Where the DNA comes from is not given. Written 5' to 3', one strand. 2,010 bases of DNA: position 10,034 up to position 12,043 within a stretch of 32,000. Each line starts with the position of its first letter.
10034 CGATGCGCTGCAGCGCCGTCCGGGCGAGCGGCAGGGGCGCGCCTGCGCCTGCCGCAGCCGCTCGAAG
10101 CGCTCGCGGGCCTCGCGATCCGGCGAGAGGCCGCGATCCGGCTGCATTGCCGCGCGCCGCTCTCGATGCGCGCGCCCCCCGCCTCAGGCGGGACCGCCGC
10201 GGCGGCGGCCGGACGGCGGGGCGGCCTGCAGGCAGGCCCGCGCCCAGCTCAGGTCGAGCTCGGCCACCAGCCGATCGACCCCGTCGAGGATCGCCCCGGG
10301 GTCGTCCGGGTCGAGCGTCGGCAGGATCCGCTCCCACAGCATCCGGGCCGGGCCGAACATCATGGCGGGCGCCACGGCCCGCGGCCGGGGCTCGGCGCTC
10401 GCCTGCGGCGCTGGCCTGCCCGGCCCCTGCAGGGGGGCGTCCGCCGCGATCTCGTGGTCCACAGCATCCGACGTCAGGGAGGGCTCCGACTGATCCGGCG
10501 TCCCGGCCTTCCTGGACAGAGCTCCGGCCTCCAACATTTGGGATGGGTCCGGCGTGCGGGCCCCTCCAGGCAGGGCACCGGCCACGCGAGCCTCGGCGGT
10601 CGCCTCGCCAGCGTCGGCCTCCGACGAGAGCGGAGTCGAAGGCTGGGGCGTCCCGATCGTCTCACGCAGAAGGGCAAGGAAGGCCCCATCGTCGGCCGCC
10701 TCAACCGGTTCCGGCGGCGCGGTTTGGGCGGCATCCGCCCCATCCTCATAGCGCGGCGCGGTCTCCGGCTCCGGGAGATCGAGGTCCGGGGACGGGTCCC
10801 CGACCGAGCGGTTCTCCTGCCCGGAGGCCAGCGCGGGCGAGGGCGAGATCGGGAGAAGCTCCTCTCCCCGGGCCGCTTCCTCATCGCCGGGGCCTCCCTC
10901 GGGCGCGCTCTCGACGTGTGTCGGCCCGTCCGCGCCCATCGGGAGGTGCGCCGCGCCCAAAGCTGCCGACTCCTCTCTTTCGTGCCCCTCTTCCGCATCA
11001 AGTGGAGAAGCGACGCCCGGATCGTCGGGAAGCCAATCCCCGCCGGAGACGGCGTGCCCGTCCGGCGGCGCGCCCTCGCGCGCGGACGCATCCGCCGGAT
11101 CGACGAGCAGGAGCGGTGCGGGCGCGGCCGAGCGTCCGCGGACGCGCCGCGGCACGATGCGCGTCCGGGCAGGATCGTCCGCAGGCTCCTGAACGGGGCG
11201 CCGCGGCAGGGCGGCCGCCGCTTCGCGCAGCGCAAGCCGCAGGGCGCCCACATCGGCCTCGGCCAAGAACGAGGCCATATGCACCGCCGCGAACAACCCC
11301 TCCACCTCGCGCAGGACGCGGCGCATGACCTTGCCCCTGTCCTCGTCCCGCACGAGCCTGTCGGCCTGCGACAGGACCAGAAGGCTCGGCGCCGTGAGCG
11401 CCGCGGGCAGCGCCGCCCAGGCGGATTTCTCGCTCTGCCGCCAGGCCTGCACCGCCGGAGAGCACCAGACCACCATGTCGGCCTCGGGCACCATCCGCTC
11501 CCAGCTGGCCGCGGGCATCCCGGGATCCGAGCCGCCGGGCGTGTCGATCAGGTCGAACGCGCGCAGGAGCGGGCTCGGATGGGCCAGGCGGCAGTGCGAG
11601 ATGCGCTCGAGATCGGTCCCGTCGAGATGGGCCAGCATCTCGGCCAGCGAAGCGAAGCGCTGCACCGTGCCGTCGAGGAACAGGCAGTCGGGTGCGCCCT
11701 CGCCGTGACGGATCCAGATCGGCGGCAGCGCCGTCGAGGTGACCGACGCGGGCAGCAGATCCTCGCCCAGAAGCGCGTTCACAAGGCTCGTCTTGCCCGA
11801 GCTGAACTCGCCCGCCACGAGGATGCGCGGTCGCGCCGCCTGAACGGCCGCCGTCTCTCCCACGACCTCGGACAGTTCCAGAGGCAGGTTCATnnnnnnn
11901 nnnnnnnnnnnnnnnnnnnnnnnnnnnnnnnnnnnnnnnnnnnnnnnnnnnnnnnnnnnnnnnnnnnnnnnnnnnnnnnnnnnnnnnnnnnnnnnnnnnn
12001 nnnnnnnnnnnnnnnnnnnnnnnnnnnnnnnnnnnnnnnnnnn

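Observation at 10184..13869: Translationally coupled pair of atypical dynamin-like GTPases: best candidate for an uncharacterised system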

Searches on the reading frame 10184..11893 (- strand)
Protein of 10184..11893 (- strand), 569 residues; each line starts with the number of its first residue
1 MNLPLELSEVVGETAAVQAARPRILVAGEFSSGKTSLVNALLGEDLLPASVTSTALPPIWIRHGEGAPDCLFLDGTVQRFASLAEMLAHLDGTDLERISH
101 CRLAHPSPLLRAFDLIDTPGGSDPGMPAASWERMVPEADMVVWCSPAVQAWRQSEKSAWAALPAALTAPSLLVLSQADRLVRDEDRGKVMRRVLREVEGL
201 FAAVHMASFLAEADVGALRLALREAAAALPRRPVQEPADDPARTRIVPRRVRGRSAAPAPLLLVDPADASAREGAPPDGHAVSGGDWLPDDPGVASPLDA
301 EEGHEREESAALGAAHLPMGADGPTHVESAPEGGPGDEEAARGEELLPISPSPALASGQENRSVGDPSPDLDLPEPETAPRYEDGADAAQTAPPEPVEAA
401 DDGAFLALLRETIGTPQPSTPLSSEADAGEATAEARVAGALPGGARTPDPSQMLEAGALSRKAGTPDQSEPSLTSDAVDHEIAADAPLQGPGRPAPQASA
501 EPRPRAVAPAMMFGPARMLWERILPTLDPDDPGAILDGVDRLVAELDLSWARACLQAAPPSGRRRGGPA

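Call 3: search_protein_families(library=pfam, proteins=[window:10184-11893:-], max_evalue=1)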
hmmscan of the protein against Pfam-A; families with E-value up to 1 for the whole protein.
window:10184-11893:- (569 aa): 5 families
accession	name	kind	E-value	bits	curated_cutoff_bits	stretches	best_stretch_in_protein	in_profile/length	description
PF00350.29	Dynamin_N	-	3e-11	44.1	27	1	24-160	1-151/168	Dynamin family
PF01926.29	MMR_HSR1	-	0.0015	19.1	21.9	1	23-155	1-93/113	50S ribosome-binding GTPase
PF09439.16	SRPRB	-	0.13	12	25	1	21-53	3-34/178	Signal recognition particle receptor beta subunit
PF13191.12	AAA_16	-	0.31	12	32.6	1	18-42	20-45/167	AAA ATPase domain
PF00735.24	Septin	-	0.46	10.1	26.2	1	24-50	7-33/280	Septin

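Call 4: search_protein_families(library=padloc, proteins=[window:10184-11893:-], max_evalue=1)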
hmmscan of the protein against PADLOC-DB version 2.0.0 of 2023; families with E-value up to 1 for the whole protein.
window:10184-11893:- (569 aa): 3 families
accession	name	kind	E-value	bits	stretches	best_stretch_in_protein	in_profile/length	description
PDLC03839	LeoA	-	1.8e-05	22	1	9-44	44-80/559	-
PDLC04140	mad8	-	0.0058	14.2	1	20-90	26-74/314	mads_8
PDLC03840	LeoA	-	0.024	11.7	1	7-44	39-76/577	-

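Call 5: search_protein_families(library=ncbifam, proteins=[window:10184-11893:-], max_evalue=1)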
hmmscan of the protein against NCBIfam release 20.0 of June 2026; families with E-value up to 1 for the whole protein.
window:10184-11893:- (569 aa): 7 families
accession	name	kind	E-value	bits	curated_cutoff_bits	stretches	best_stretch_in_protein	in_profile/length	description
NF052648.1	DynmDynABac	equivalog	5e-06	24.6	1600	1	24-75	44-95/1187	dynamin GTPase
NF000908.1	PRK00089.1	equivalog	0.00026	20.4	237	1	129-226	75-167/291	GTPase Era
TIGR02782.1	TrbB_P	equivalog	0.021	14.1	304.55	1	19-43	134-158/303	P-type conjugative transfer ATPase TrbB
TIGR03918.1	GTP_HydF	equivalog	0.023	13.5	325.55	1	18-46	4-32/392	[FeFe] hydrogenase H-cluster maturation GTPase HydF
TIGR00231.1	small_GTP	domain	0.082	12.7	42.5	1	21-59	3-41/164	GTP-binding protein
NF010469.0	PRK13894.1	subfamily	0.12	11.7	508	1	15-44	144-172/320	conjugal transfer ATPase TrbB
NF007368.0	PRK09866.1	equivalog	0.33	9.2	1146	1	26-71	74-119/742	clamp-binding protein CrfC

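Call 7: search_solved_structures(query=window:10184-11893:-, max_evalue=1)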
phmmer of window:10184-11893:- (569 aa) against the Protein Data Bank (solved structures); distinct sequences matched with E-value up to 1: 23.
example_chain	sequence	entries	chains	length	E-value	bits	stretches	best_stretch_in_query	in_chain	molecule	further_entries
5owv_C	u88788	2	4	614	7.4e-11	45.2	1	23-184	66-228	GTP-binding protein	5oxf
6jfk_A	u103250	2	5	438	0.00016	24.3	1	7-177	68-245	Mitofusin-2,cDNA FLJ57997, highly similar to Transmembrane GTPase MFN2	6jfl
6jfm_A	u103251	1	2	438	0.00022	23.9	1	7-177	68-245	Mitofusin-2,Mitofusin-2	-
5go4_A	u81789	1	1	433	0.0011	21.6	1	20-176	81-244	Mitofusin-1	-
6j72_A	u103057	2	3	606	0.0015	21.1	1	15-156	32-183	Isoniazid inducible gene protein IniA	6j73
5gnt_A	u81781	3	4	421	0.0017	20.9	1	20-176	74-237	Mitofusin-1 | Mitofusin-1,Mitofusin-1 fusion protein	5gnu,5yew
5goe_A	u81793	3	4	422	0.0017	20.9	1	20-176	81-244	Mitofusin-1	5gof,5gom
5yew_A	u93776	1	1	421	0.0018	20.8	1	20-176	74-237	Mitofusin-1,Mitofusin-1 fusion protein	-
5gnr_A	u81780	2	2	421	0.012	18.2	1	20-176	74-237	Mitofusin-1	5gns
2j68_A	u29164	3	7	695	0.02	17.4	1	11-64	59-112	BACTERIAL DYNAMIN-LIKE PROTEIN | DYNAMIN FAMILY PROTEIN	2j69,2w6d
7am2_BU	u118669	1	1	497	0.029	16.8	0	23-98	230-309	GTPase Der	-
3w6n_A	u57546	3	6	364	0.11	14.9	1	10-53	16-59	Dynamin-1-like protein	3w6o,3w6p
9rc1_A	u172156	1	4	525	0.12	14.9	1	20-120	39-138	EH domain-containing protein 2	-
4h1u_A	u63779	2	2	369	0.12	14.8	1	10-53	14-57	Dynamin-1-like protein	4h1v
9rbu_A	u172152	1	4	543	0.12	14.8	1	20-120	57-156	EH domain-containing protein 2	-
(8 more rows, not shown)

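Call 9: find_homologous_proteins(query=window:10184-11893:-)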
Query window:10184-11893:- (569 aa): 37 proteins with E <= 0.001 among 8000 candidates.
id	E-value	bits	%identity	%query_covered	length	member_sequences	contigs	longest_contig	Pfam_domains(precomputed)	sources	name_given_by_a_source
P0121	0.0e+0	1220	100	100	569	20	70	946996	PF00350.30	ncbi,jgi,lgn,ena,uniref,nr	ncbi:dynamin family protein [Cereibacter sphaeroides]|uniref:Dynamin family protein n=1 Tax=Cereibac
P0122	0.0e+0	1116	94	100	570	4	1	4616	PF00350.30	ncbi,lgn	-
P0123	8.5e-249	846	78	100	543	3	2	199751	PF00350.30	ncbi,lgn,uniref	ncbi:dynamin family protein [Cereibacter sphaeroides]|uniref:dynamin family protein n=1 Tax=Cereibac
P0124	6.0e-242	823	75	100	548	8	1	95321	PF00350.30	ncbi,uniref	ncbi:dynamin family protein [Cereibacter johrii]|uniref:dynamin family protein n=1 Tax=Cereibacter j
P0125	7.7e-133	463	49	100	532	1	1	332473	PF00350.30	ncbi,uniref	ncbi:dynamin family protein [Rhodobacter sp. NSM]|uniref:dynamin family protein n=1 Tax=Rhodobacter 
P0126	1.1e-130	456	65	50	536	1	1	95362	PF00350.30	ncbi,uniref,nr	ncbi:dynamin family protein [Cereibacter sediminicola]|uniref:dynamin family protein n=1 Tax=Cereiba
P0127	3.8e-128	447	65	50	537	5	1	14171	PF00350.30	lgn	-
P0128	3.0e-112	395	62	46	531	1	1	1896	PF00350.30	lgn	-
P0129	3.2e-112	395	61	49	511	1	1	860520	PF00350.30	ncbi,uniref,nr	ncbi:dynamin family protein [Rhodobacter sp. CZR27]|uniref:dynamin family protein n=1 Tax=Rhodobacte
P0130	2.9e-111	392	62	46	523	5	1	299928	PF00350.30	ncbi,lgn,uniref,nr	ncbi:dynamin family protein [Cereibacter sphaeroides]|uniref:dynamin family protein n=1 Tax=Cereibac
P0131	1.1e-102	363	59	46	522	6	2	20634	PF00350.30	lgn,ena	-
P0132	1.2e-55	208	44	43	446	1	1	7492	PF00350.30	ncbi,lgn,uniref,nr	ncbi:GTPase [Actibacterium lipolyticum]|uniref:Dynamin family protein n=1 Tax=Actibacterium lipolyti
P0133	1.5e-54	204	45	45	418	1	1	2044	PF01926.30,PF00350.30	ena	-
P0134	1.5e-52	198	45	38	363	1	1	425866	PF00350.30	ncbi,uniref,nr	ncbi:P-loop NTPase family protein [Acidimangrovimonas sediminis]|uniref:hypothetical protein n=1 Tax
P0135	2.3e-51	194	46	37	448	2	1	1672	PF01926.30,PF00350.30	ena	-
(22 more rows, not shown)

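Call 10: find_encoding_contigs(protein=P0121, flank=10000, max_places=3)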
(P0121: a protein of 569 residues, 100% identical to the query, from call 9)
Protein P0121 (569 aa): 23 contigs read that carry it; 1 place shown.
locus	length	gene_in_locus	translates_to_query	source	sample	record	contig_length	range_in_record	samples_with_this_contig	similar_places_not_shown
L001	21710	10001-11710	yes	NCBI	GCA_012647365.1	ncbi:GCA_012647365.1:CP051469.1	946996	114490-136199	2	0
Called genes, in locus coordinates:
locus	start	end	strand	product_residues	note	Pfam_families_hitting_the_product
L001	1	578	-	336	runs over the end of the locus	PF02653:BPD_transp_2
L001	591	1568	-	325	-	PF02653:BPD_transp_2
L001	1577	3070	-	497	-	PF00005:ABC_tran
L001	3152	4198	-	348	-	PF00532:Peripla_BP_1 (weak), PF13407:Peripla_BP_4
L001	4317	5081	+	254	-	PF00455:DeoRC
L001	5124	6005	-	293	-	PF02798:GST_N (weak), PF00043:GST_C (faint), PF13410:GST_C_2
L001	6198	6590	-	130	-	-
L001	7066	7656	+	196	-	PF02525:Flavodoxin_2, PF03358:FMN_red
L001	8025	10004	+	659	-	PF00350:Dynamin_N, PF01926:MMR_HSR1 (faint)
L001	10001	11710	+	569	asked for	PF00350:Dynamin_N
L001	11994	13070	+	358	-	PF13493:DUF4118, PF07568:HisKA_2, PF13581:HATPase_c_2 (weak), PF02518:HATPase_c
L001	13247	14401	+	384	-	PF01757:Acyl_transf_3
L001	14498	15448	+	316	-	-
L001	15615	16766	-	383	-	PF13439:Glyco_transf_4, PF20706:GT4-conflict (faint), PF13579:Glyco_trans_4_4, PF00534:Glycos_transf_1, PF13692:Glyco_trans_1_4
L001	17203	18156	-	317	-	-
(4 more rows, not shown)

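Call 33: predict_structure(alignment_id=A4)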
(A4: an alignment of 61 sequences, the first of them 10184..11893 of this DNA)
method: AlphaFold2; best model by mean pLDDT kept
length: 569 residues; sequences in the alignment: 61
mean_pLDDT: 67.6   pTM: 0.51
mean pLDDT of the five models: 67.6, 66.3, 66.1, 64.2, 63.8
residues with pLDDT >= 90: 196; 70-90: 58; 50-70: 90; < 50: 225
segments of 3 or more residues with pLDDT < 50: 1-4, 6-14, 239-241, 243-248, 253-258, 260-273, 279-287, 295-317, 319-321, 325-334, 342-346, 348-352, 354-359, 361-364, 398-401, 416-427, 429-447, 449-465, 470-477, 479-485, 488-490, 493-496, 498-512
pLDDT, mean of each block of 10 residues (from residue 1): 48 55 91 89 91 77 96 96 95 90 97 93 68 93 92 88 94 95 96 96 97 98 96 62 46 45 38 49 46 47 44 41 47 48 48 47 47 53 48 49 66 50 43 45 45 43 45 45 46 46 40 79 96 95 93 84 55
secondary structure, 60 per line:
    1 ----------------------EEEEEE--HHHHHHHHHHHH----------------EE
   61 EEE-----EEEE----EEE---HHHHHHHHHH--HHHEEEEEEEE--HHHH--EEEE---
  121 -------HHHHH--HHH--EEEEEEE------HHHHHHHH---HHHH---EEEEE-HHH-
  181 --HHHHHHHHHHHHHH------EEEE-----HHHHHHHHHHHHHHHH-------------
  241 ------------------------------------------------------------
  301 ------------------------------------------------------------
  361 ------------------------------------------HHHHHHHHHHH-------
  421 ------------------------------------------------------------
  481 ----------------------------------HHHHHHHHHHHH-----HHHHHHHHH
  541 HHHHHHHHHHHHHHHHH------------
elements in order (helices of 4 or more, strands of 3 or more residues): E23-28 H31-42 E59-63 E69-72 E77-79 H83-92 E98-105 H108-111 E114-117 H128-132 E140-146 H153-160 H164-167 E171-175 H183-196 E203-206 H212-227 H403-413 H515-526 H532-557

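Call 39: fold_search(model_id=the predicted structure, library=pdb)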
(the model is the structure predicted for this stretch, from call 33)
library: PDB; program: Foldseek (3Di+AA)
matches with E <= 10: 1514; with E <= 0.001: 535
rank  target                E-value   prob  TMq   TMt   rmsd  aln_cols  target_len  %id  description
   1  6jfk                  1.1e-11  1.00  0.29  0.37   3.8       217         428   18  GDP bound Mitofusin2 (MFN2) (released 2019-11-13)
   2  6j72                  1.2e-11  1.00  0.30  0.30   5.4       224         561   18  Crystal structure of IniA from Mycobacterium smegmatis with GTP bound (released 2019-09-11)
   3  5oxf_C                1.3e-11  1.00  0.29  0.28   4.5       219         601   21  An oligomerised bacterial dynamin pair provides a mechanism for the long range sensing and tethering of membranes (released 2018-09-05)
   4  5gnt                  2.8e-11  1.00  0.27  0.39   7.2       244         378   18  BDLP-like folding of Mitofusin 1 (released 2016-11-23)
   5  2j69_A                3.8e-11  1.00  0.30  0.26   5.5       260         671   17  Bacterial dynamin-like protein BDLP (released 2006-12-04)
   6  6jfl_C                4.8e-11  1.00  0.28  0.37   5.5       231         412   17  Nucleotide-free Mitofusin2 (MFN2) (released 2019-11-13)
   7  5owv_C                5.8e-11  1.00  0.29  0.28   4.4       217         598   22  An oligomerised bacterial dynamin pair provides a mechanism for the long-range sensing and tethering of membranes (released 2018-09-05)
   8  6jfm_B                7.0e-11  1.00  0.29  0.38   5.3       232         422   19  Mitofusin2 (MFN2)_T111D (released 2019-11-13)
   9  6j73_B                7.5e-11  1.00  0.30  0.31   5.3       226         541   18  Crystal structure of IniA from Mycobacterium smegmatis (released 2019-09-11)
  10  2j68                  8.0e-11  1.00  0.28  0.24   6.5       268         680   17  Bacterial dynamin-like protein BDLP, GDP bound (released 2006-12-04)
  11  5go4                  8.0e-11  1.00  0.28  0.38   5.4       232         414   18  Truncated mitofusin-1, nucleotide-free (released 2017-01-25)
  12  6jfm_A                1.4e-10  1.00  0.31  0.41   3.9       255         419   14  Mitofusin2 (MFN2)_T111D (released 2019-11-13)
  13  5gom_B                1.6e-10  1.00  0.28  0.38   3.9       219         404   20  Truncated mitofusin-1, transition-like state (released 2017-02-01)
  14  6jfl_D                1.7e-10  1.00  0.30  0.41   3.7       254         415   15  Nucleotide-free Mitofusin2 (MFN2) (released 2019-11-13)
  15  9kff                  2.3e-10  1.00  0.30  0.41   3.8       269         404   16  Truncated Fzo1 with modified LB, transition-like state (released 2025-08-27)
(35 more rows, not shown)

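Call 64: search_solved_structures(query=A4, max_evalue=0.01, show_alignments=1)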
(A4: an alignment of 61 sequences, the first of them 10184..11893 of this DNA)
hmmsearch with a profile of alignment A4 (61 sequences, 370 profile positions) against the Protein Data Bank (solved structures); distinct sequences matched with E-value up to 0.01: 18.
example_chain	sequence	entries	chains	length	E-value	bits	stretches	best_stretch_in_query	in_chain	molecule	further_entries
5owv_C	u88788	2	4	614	2e-13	54.1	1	21-209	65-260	GTP-binding protein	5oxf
9rc1_A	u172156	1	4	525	6e-07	32.8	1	17-113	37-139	EH domain-containing protein 2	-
9rbu_A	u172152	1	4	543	6.3e-07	32.7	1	17-113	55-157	EH domain-containing protein 2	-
4cid_A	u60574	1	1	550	6.5e-07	32.7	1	17-113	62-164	EH DOMAIN-CONTAINING PROTEIN 2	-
2qpt_A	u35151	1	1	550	6.5e-07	32.7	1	17-113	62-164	EH DOMAIN-CONTAINING PROTEIN-2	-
7am2_BU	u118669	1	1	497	2.1e-05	27.7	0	8-43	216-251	GTPase Der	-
7aoi_XL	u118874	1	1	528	6.5e-05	26.1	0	6-42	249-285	GTP-binding protein, putative,mt-EngA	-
6yxx_EA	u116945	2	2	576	8.9e-05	25.6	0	6-42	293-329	mt-EngA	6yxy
2j68_A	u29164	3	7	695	0.00011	25.3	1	21-115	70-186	BACTERIAL DYNAMIN-LIKE PROTEIN | DYNAMIN FAMILY PROTEIN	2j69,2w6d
8csp_a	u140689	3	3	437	0.0002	24.4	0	8-54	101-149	GTPase Era, mitochondrial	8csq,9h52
7zw6_A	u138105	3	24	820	0.00042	23.4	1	20-48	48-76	Slr0869 protein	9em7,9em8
9em9_A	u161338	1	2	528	0.0005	23.2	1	19-48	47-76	Slr0869 protein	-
7sox_A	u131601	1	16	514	0.00084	22.4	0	14-112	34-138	EH domain-containing protein 4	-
5mtv_A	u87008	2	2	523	0.00088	22.4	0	14-112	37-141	EH domain-containing protein 4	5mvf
7c1o_A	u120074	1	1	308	0.0022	21.1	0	107-218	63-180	GTPase Era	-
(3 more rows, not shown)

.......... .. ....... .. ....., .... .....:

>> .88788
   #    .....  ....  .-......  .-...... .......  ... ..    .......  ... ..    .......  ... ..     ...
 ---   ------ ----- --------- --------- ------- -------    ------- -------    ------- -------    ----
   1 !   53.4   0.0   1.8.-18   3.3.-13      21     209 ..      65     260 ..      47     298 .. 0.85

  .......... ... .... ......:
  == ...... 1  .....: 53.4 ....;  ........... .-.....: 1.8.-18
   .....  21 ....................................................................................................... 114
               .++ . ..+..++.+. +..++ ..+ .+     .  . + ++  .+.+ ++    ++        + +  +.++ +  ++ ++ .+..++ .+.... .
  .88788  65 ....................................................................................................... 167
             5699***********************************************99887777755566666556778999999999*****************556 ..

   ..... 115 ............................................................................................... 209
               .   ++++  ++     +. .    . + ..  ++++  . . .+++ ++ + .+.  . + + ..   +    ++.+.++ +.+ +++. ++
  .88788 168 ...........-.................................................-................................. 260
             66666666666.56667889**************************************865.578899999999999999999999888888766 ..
